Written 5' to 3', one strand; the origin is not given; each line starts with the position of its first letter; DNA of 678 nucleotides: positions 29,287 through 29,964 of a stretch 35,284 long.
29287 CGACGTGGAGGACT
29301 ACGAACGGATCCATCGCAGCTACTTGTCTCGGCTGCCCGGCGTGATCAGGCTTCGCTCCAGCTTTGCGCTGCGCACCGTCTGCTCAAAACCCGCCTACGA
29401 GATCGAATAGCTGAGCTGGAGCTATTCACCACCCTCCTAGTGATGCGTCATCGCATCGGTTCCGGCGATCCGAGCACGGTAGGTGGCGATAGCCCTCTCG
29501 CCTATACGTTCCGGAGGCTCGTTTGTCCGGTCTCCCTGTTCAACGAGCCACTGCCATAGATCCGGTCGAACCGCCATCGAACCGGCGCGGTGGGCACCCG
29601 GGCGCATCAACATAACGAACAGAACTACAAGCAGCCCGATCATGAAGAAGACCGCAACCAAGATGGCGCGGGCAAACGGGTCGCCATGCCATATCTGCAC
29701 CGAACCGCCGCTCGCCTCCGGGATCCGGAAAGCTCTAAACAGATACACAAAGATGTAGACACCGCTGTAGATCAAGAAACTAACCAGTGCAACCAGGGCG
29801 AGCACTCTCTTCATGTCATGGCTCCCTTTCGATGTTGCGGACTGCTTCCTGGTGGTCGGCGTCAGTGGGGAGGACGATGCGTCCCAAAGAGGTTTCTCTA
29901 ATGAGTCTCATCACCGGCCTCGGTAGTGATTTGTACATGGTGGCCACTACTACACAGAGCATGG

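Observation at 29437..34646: Tightly coupled four-gene operon: membrane-anchored extracytoplasmic PhoD phosphatase, RPH-like PEP-family dikinase, and two small membrane proteins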

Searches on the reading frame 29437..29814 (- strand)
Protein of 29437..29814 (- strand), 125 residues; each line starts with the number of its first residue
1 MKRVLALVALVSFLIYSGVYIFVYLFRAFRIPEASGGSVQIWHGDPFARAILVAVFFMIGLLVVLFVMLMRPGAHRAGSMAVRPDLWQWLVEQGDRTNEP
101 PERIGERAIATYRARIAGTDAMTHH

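Call 3: search_protein_families(library=pfam, proteins=[window:29437-29814:-], max_evalue=0.01)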
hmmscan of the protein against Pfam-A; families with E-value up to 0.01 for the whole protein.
window:29437-29814:- (125 aa): 0 families

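Call 4: search_protein_families(library=ncbifam, proteins=[window:29437-29814:-], max_evalue=0.01)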
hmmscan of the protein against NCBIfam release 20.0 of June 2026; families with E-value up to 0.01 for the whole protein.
window:29437-29814:- (125 aa): 0 families

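Call 9: search_protein_families(library=padloc, proteins=[window:29437-29814:-], max_evalue=0.01)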
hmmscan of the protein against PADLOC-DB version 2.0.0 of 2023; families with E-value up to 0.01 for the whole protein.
window:29437-29814:- (125 aa): 0 families

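Call 17: find_homologous_proteins(query=window:29437-29814:-, max_evalue=0.001)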
Query window:29437-29814:- (125 aa): 170 proteins with E <= 0.001 among 255 candidates; the best 120 are listed.
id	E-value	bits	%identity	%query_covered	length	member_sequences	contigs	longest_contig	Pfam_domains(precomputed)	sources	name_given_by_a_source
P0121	1.1e-72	260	94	100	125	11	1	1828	-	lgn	-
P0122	1.3e-70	253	91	99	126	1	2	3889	-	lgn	-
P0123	3.0e-70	252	91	99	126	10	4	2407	-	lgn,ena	-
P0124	7.0e-70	251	92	98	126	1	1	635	-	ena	-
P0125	9.1e-70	250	92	98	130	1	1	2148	-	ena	-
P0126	2.1e-69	249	90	100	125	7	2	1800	-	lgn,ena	-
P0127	3.0e-69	249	89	100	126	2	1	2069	-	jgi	jgi:hypothetical protein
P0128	3.7e-69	248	90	98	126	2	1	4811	-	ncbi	-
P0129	1.1e-68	247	89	98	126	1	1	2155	-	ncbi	-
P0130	1.5e-68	246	91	98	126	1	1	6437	-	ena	-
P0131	1.9e-68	246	89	98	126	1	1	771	-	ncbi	-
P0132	1.9e-68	246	90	99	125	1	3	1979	-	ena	-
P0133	3.3e-67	242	87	99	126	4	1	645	-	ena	-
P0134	3.5e-67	242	89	98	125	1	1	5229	-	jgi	jgi:hypothetical protein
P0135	6.5e-67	241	89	98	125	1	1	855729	-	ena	-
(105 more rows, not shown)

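Call 18: search_protein_families(library=pfam, proteins=[window:29437-29814:-], max_evalue=10)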
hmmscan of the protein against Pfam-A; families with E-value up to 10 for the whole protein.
window:29437-29814:- (125 aa): 1 family
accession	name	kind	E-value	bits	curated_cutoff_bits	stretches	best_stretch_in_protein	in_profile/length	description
PF04932.20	Wzy_C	-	0.12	12.6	31.7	1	9-91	18-92/149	O-Antigen ligase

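Call 24: find_related_loci(query=A1, collection=genome_contigs, flank=8000)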
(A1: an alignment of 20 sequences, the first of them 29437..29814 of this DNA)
Query A1 (125 aa) in genome_contigs; peptide patterns used: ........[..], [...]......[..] (x = any residue, [..] = any of these).
92 stretches matched a pattern; 27 encode a relative of the query (tblastn E <= 1e-3); 27 distinct loci.
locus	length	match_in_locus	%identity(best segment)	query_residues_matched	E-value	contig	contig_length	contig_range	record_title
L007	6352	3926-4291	93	1-122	1e-74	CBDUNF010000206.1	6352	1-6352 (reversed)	MAG TPA_asm: uncultured bacterium isolate SRR22808118_binner23_Refined_49 genome assembly, contig: ERZ25043431.9892, who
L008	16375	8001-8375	87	1-125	2e-72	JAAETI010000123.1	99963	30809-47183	MAG: bacterium isolate Vin_3 VinG_CONTIG349110, whole genome shotgun sequence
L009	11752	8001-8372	75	1-124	3e-63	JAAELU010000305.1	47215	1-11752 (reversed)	MAG: bacterium isolate Bpl_13 BplG_CONTIG2347753, whole genome shotgun sequence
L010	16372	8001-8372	77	1-124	4e-63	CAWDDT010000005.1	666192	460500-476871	MAG: uncultured bacterium isolate MFD05684.bin.2.275 genome assembly, contig: contig_38850, whole genome shotgun sequenc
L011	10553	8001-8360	73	1-120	2e-60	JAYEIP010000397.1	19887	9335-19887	MAG: Actinomycetota bacterium isolate MAG188 MAG188_397, whole genome shotgun sequence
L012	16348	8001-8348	75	1-116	3e-59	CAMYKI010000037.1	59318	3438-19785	MAG: uncultured Acidimicrobiaceae bacterium isolate FCS_M_Acidobacteriota_18 genome assembly, contig: scaffold_1184, who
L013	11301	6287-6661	77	1-125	8e-55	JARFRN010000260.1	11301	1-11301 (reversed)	MAG: Acidimicrobiia bacterium isolate MAG_Ve_Sed_51 k141_2125307, whole genome shotgun sequence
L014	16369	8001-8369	63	1-122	1e-50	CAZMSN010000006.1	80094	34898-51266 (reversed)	MAG TPA_asm: uncultured Acidimicrobiaceae bacterium isolate binchicken_co89_470 genome assembly, contig: NODE_312_length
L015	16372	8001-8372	77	1-124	6e-63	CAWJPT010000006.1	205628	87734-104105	MAG: uncultured bacterium isolate MFD02923.bin.2.92 genome assembly, contig: contig_24800, whole genome shotgun sequence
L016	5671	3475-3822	59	4-117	3e-42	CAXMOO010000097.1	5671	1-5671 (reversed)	MAG: uncultured Gammaproteobacteria bacterium isolate 07C-BC-St04_bin.27.orig genome assembly, contig: k141_2640142, who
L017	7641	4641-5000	57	1-119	2e-42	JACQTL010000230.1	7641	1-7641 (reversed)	MAG: Actinomycetota bacterium isolate NC_groundwater_1410_Ag_S-0.65um_73_24 S_p65_S5_coassembly_k141_3061654, whole geno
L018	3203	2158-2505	59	4-117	6e-42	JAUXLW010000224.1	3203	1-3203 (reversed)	MAG: Acidimicrobiia bacterium isolate CSMAG_3144 CSMAG_3144_k141_633526_length_3203_cov_7.5774, whole genome shotgun seq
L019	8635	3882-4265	55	1-120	6e-41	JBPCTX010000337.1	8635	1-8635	MAG: Acidimicrobiia bacterium isolate MAG_seacave_84 S1Ck127_2379613, whole genome shotgun sequence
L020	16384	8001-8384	55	1-120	2e-40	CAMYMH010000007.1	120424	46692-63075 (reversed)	MAG: uncultured Acidimicrobiaceae bacterium isolate ES_M_Acidobacteriota_15 genome assembly, contig: scaffold_199, whole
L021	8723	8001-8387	54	1-121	1e-39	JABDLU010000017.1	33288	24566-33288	MAG: Acidimicrobiia bacterium isolate SS_bin_83 k127_4174472, whole genome shotgun sequence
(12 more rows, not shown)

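Call 52: search_protein_representatives(alignment_id=A1)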
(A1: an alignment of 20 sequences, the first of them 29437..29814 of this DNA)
Query: 20 sequences, 125 profile positions. Proteins with E-value up to 0.001 (for the whole library): 69; up to 1e-10: 16; up to 1e-30: 3. The best 69 are listed.
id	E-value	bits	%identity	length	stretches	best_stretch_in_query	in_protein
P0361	2.6e-41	156.3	-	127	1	1-123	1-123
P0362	1.7e-37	144.0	-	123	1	2-119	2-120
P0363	1.3e-31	125.0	-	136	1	1-122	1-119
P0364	1.9e-30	121.3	-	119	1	1-120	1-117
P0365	4.0e-29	117.0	-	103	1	1-83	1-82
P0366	8.0e-26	106.3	-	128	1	3-121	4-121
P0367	6.2e-25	103.4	-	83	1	2-79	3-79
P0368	2.0e-23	98.6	-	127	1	3-118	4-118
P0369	3.0e-23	98.0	-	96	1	1-71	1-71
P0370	7.0e-21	90.3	-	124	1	34-101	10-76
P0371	9.1e-20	86.7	-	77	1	48-121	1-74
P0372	1.1e-18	83.2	-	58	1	69-123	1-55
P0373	4.2e-17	78.1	-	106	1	1-60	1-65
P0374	2.6e-11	59.4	-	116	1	52-120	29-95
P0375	4.0e-11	58.8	-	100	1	38-122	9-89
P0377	5.8e-10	55.1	-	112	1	53-122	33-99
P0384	2.8e-06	43.2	-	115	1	57-117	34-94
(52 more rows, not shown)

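Call 56: find_encoding_contigs(protein=P0384, flank=6000, max_places=3)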
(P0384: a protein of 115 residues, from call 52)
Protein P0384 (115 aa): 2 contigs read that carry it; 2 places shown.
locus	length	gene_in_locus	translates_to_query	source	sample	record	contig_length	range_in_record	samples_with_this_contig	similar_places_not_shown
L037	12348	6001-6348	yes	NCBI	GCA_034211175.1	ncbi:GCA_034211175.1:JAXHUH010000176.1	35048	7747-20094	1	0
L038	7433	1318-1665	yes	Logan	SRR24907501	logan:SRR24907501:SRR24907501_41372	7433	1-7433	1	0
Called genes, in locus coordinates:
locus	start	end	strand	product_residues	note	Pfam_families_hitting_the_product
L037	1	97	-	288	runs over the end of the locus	-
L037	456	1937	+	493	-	PF00171:Aldedh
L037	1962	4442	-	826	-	PF12704:MacB_PCD (faint), PF02687:FtsX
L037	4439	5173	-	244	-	PF00005:ABC_tran, PF02463:SMC_N, PF13304:AAA_21 (faint)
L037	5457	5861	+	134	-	-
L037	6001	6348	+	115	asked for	-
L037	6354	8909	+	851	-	PF01326:PPDK_N, PF00391:PEP-utilizers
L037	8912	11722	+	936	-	PF01569:PAP2, PF09423:PhoD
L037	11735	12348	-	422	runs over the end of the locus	PF04542:Sigma70_r2, PF08281:Sigma70_r4_2, PF20239:DUF6596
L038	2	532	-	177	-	?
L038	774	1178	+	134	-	-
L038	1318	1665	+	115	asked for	-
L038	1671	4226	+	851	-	PF01326:PPDK_N, PF00391:PEP-utilizers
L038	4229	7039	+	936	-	PF01569:PAP2, PF09423:PhoD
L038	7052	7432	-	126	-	?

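Call 58: find_encoding_contigs(protein=P0377, flank=6000, max_places=2)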
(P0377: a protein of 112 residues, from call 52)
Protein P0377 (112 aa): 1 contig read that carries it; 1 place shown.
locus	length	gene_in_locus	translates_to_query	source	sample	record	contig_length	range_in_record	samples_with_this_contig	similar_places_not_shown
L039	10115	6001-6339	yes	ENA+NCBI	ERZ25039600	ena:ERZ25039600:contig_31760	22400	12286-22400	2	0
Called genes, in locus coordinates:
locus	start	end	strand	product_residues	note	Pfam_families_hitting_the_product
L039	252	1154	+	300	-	PF18854:baeRF_family10, PF18844:baeRF_family2, PF18859:acVLRF1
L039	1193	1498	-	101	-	PF14542:Acetyltransf_CG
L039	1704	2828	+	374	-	PF03060:NMO, PF01070:FMN_dh (weak)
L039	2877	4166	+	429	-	PF01425:Amidase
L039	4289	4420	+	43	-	-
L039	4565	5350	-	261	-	PF00282:Pyridoxal_deC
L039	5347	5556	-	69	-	-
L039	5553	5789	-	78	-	-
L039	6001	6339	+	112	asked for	-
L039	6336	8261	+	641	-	PF01326:PPDK_N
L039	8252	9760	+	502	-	PF00391:PEP-utilizers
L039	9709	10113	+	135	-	?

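Call 70: predict_structure(alignment_id=A1)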
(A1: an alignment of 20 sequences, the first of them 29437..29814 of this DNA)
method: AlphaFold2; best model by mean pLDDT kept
length: 125 residues; sequences in the alignment: 20
mean_pLDDT: 70.5   pTM: 0.33
mean pLDDT of the five models: 70.5, 69.4, 68.4, 67.9, 64.3
residues with pLDDT >= 90: 0; 70-90: 76; 50-70: 45; < 50: 4
segments of 3 or more residues with pLDDT < 50: none
pLDDT, mean of each block of 10 residues (from residue 1): 72 79 69 53 60 78 77 55 79 84 78 70 52
secondary structure, 60 per line:
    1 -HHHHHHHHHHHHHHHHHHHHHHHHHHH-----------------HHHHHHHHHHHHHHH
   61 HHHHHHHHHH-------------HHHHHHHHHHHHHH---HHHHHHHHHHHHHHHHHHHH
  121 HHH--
elements in order: H2-28 H46-70 H84-97 H101-123
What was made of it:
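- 29437..29814 (-): g4: 125-aa, 2-TM membrane protein. An invariant WHGDP loop (codons 29677-29691) is predicted outside. The conserved cytoplasmic tail (res 78-125, nt 29440-29583) forms an extended segment plus two helices. It is the best conserved gene of the cassette. The AF2 model shows TM 2-28, TM 46-70 and helices 84-97 and 101-123 (call 70).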

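Call 73: search_protein_families(library=ncbifam, proteins=[L037:8912-11722:+], max_evalue=0.001)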
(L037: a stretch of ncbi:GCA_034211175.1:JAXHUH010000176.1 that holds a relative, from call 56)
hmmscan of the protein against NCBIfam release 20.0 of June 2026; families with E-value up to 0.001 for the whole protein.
L037:8912-11722:+ (936 aa): 3 families
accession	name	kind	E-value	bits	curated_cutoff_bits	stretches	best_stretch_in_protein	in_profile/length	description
NF047884.1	UdeprDiPSep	equivalog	2.6e-05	24.2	250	1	205-345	46-184/188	undecaprenyl-diphosphatase SepP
NF058638.1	AlkPhosPhoDBac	equivalog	4.5e-05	21.9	1000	1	767-848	346-432/574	alkaline phosphatase PhoD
NF007975.0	PRK10699.1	equivalog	0.0001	21.8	261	1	271-350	158-232/254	phosphatidylglycerophosphatase B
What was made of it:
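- Closest known: Undecaprenol/undecaprenyl-phosphate cycle of Gram-positive bacteria. Same: The PAP2 partners of the cassette are closest to undecaprenyl-diphosphate phosphatases (call 73).
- The PAP2 matches to lipid phosphatases are far below the curated cut-offs (call 73).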

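Call 74: fold_search(model_id=the predicted structure, library=pdb)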
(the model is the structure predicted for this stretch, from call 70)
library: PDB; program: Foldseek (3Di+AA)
matches with E <= 10: 14; with E <= 0.001: 0
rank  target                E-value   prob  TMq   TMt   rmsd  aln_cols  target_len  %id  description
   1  6sbw                  2.0e+00  0.54  0.30  0.67   2.2        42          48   19  CdbA Form One (released 2020-04-22)
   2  4d8j_B                3.1e+00  0.23  0.28  0.24   4.2        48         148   17  Structure of E. coli MatP-mats complex (released 2012-11-21)
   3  6sbx_A                4.7e+00  0.28  0.30  0.63   2.2        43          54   19  CdbA Form Two (released 2020-04-22)
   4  6sbx_C                4.7e+00  0.23  0.30  0.60   3.1        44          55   18  CdbA Form Two (released 2020-04-22)
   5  7nyw_I                5.1e+00  0.16  0.27  0.25   3.7        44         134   14  Cryo-EM structure of the MukBEF-MatP-DNA head module (released 2021-07-07)
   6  4d8j_A                5.1e+00  0.16  0.28  0.24   4.5        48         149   17  Structure of E. coli MatP-mats complex (released 2012-11-21)
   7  5n9j_B                5.5e+00  0.07  0.28  0.26  16.5       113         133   10  Core Mediator of transcriptional regulation (released 2017-05-17)
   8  7nvr_k                5.9e+00  0.05  0.28  0.26  16.6       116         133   13  Human Mediator with RNA Polymerase II Pre-initiation complex (released 2021-05-05)
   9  1ea4_B                6.8e+00  0.18  0.25  0.65   1.9        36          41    8  TRANSCRIPTIONAL REPRESSOR COPG/22bp dsDNA COMPLEX (released 2001-07-05)
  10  2oar_A                6.8e+00  0.04  0.29  0.29  13.9       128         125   16  Mechanosensitive Channel of Large Conductance (MscL) (released 2007-01-09)
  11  9avv_C                7.3e+00  0.05  0.32  0.12  15.8       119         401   14  Bovine adult muscle nAChR resting state (released 2024-07-31)
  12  5kxi_A                9.0e+00  0.03  0.31  0.13  17.4       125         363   12  X-ray structure of the human Alpha4Beta2 nicotinic receptor (released 2016-09-28)
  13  7ui9_j                9.7e+00  0.03  0.29  0.26  17.0       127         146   12  Core Mediator-PICearly (Copy A) (released 2023-02-15)
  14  9buh_e                9.7e+00  0.02  0.24  0.26   7.9        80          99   19  Cryo-EM structure of respiratory supercomplex I III IV (released 2025-05-21)
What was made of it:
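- On Ribbon-helix-helix (CopG/Arc/MetJ) fold for the g4 tail: The best Foldseek E is 2.0, yet 7 of the top 9 matches are RHH proteins, with rmsd 1.9-4.5 A over 36-48 residues (call 74).
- Seven of the top nine Foldseek matches of the g4 model are RHH DNA-binding proteins (CdbA, MatP, CopG) (call 74).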

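Call 86: search_protein_families(library=pfam, proteins=[L037:5457-5861:+], max_evalue=0.01)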
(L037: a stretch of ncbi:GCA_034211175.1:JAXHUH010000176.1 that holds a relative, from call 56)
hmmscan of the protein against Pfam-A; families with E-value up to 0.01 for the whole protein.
L037:5457-5861:+ (134 aa): 0 families

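Call 87: find_related_loci(query=A1, collection=metagenome_contigs, flank=8000)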
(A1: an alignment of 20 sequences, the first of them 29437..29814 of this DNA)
Query A1 (125 aa) in metagenome_contigs; peptide patterns used: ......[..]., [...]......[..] (x = any residue, [..] = any of these).
280 stretches matched a pattern; 72 encode a relative of the query (tblastn E <= 1e-3); 72 distinct loci.
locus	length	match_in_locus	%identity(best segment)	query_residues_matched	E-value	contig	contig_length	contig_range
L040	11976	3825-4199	98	1-125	3e-80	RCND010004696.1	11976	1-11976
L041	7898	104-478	98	1-125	1e-79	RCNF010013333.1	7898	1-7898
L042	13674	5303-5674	86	1-124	6e-72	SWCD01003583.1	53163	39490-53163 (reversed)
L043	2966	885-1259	86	1-125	5e-72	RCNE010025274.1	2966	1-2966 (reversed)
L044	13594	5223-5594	84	1-124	5e-69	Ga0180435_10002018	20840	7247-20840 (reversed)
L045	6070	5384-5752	81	1-123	4e-67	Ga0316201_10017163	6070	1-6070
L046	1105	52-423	80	1-124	8e-71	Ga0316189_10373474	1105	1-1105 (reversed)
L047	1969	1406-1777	81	1-124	1e-67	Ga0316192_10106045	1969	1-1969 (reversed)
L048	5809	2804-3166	81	1-121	3e-65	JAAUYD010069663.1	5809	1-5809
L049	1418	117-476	81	5-124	5e-67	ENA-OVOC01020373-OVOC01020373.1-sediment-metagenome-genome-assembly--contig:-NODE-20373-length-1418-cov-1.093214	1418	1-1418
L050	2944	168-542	76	1-125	4e-64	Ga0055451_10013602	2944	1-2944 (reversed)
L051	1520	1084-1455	74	1-124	4e-66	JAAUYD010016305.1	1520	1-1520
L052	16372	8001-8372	77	1-124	5e-63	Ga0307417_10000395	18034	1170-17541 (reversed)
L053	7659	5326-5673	80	1-116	3e-62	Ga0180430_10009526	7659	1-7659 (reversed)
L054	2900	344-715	77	1-124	2e-62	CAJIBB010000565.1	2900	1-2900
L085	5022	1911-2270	53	1-119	1e-36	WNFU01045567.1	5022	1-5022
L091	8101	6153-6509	50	2-119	2e-34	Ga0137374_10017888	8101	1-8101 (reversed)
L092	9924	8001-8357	50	2-119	1e-33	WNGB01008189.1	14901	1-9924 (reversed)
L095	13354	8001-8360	53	1-119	2e-36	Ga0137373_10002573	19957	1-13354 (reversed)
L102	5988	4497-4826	49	9-118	2e-29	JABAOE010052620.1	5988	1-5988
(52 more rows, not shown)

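Call 90: search_protein_families(library=pfam, proteins=[L095:2136-4475:+, L095:8529-9476:+, L095:9422-10429:+, L095:11353-12075:-, L095:12227-13345:+, L102:377-1189:-, L102:5400-5852:+, L092:2195-3919:+, L092:1144-2094:+], max_evalue=0.001)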
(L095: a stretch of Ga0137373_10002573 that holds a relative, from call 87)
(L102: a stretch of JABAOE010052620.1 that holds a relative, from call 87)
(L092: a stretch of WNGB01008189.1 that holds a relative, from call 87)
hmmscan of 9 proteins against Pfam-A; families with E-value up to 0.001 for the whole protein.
L095:2136-4475:+ (779 aa): 1 family
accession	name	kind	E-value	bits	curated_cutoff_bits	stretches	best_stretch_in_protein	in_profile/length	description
PF03176.21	MMPL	-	3.3e-79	266.7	20.5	2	54-376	7-331/333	MMPL family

L095:8529-9476:+ (315 aa): 0 families

L095:9422-10429:+ (335 aa): 2 families
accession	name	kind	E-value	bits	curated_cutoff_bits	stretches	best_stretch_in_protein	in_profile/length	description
PF03641.19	Lysine_decarbox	-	8.3e-34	117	27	1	139-267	1-129/131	Possible lysine decarboxylase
PF18306.6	LDcluster4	-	1e-14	54.8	26.3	1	97-207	3-111/151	SLOG cluster4 family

L095:11353-12075:- (240 aa): 2 families
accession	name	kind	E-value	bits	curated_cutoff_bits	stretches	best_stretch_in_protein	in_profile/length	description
PF07681.17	DoxX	-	1.9e-07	32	23.6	0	136-175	41-80/85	DoxX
PF04173.18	DoxD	-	3.9e-05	24.1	22.7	1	126-214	52-149/167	TQO small subunit DoxD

L095:12227-13345:+ (372 aa): 0 families

L102:377-1189:- (270 aa): 2 families
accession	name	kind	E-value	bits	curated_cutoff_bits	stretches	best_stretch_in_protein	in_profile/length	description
PF20789.3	4HBT_3C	-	6.9e-22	78.6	24.1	1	129-258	15-140/140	Acyl-CoA thioesterase C-terminal domain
PF13622.12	4HBT_3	-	3.7e-16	59.6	24.3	1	21-102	3-82/83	Acyl-CoA thioesterase N-terminal domain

L102:5400-5852:+ (150 aa): 1 family
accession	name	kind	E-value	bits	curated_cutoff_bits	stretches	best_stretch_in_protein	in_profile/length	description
PF01663.27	Phosphodiest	-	0.00019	21.6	23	1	52-109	2-65/342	Type I phosphodiesterase / nucleotide pyrophosphatase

L092:2195-3919:+ (574 aa): 1 family
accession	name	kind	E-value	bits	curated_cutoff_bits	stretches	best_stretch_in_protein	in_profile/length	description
PF03176.21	MMPL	-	6.3e-43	147.4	20.5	1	69-365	6-309/333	MMPL family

L092:1144-2094:+ (316 aa): 3 families
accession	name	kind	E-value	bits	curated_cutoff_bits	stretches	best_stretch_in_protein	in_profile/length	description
PF13561.12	adh_short_C2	-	1.4e-67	228.2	27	1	67-297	1-236/236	Enoyl-(Acyl carrier protein) reductase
PF00106.31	adh_short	-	1.6e-55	188.1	26.6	1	61-242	1-187/195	short chain dehydrogenase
PF08659.16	KR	-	2.4e-06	28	22.6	1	64-208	4-153/180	KR domain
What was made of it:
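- An MMPL lipid transporter lies co-directional upstream in type IV loci (call 90). An exporter (MMPL) is adjacent in type IV (call 90).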

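Call 92: search_protein_families(library=pfam, proteins=[L095:8461-9210:+], max_evalue=0.01)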
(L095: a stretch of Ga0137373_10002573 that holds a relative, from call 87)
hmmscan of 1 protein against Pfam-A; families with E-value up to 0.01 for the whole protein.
L095:8461-9210:+ (249 aa): 7 families
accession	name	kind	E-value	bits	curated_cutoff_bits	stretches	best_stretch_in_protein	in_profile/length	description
PF22741.1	PTP-NADK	-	1.7e-27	96.2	27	1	84-193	27-142/163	DSP-PTPase phosphatase fused to NAD+ Kinase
PF22785.1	Tc-R-P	-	5e-22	78.9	27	1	86-182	4-102/106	Polymorphic toxin system, DSP-PTPase phosphatase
PF22784.1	PTP-SAK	-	2e-16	60.9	27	1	98-183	24-111/153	Swiss Army Knife protein, DSP-PTPase phosphatase domain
PF14566.11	PTPlike_phytase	-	1.6e-08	35.2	27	1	118-181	90-155/158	Inositol hexakisphosphate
PF00782.25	DSPc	-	1.7e-07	31.5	33.5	1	146-188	60-102/133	Dual specificity phosphatase, catalytic domain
PF13350.11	Y_phosphatase3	-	8e-06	26.4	22.2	1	82-178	23-147/240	Tyrosine phosphatase family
PF00102.32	Y_phosphatase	-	0.00062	19.9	20.9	1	142-183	147-193/234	Protein-tyrosine phosphatase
